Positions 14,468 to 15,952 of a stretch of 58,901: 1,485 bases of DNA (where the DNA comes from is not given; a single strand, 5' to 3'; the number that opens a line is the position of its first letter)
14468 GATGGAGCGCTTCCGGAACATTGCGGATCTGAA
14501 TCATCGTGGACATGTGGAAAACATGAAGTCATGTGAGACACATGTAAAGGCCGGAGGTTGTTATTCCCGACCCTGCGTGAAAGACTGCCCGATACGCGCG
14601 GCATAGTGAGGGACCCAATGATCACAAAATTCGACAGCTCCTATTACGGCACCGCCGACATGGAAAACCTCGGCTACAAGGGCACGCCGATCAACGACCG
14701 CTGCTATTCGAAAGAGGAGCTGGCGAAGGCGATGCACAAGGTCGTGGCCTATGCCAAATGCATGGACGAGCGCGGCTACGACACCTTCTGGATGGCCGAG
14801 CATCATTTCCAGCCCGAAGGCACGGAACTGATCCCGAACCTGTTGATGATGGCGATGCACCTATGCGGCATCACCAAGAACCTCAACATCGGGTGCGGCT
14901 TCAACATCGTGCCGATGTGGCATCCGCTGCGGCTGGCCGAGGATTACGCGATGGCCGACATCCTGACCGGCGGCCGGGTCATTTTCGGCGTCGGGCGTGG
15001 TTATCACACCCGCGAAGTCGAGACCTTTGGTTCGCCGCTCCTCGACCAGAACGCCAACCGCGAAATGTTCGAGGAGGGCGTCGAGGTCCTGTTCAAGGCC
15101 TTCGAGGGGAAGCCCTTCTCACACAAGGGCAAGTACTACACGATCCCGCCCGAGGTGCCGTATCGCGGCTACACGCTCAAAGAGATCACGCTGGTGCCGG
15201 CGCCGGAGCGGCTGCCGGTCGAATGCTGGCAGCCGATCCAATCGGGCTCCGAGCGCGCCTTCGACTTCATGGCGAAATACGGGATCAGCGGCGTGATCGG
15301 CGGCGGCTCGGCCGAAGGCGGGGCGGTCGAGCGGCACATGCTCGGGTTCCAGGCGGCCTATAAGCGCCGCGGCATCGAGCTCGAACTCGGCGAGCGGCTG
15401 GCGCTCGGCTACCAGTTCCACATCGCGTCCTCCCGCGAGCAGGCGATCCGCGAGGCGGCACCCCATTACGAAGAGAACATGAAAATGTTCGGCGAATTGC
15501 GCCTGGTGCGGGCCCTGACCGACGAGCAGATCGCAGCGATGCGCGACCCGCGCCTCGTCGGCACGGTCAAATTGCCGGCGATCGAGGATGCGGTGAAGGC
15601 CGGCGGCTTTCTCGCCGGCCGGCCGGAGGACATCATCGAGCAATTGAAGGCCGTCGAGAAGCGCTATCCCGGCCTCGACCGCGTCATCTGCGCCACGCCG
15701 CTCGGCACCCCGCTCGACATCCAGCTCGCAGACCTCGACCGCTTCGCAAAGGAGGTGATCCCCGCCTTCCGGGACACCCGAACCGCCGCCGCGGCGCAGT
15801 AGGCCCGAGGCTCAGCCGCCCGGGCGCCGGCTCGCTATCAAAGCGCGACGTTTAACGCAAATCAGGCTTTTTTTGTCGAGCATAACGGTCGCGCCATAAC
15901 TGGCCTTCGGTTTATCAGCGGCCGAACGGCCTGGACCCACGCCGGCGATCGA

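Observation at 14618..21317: Intact LLM oxidoreductase gene followed by two nested, progressively decayed copies of its own 3' end that delimit two cargo cassettes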

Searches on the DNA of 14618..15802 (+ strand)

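Call 38: search_rna_families(sources=[L084, L027, L032, L046, L001], threshold=gathering)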
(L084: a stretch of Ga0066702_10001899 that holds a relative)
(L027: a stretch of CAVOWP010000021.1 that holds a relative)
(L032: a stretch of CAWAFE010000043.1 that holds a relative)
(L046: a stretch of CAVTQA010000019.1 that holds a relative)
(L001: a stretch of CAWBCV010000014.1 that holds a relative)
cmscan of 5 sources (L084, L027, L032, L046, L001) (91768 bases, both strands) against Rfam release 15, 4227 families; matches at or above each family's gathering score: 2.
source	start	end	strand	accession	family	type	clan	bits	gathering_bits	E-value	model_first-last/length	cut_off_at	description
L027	8761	8832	-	RF00005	tRNA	Gene; tRNA;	CL00001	69.3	29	7e-13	1-71/71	no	tRNA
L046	7500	7582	+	RF00005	tRNA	Gene; tRNA;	CL00001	63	29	3.9e-11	1-71/71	no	tRNA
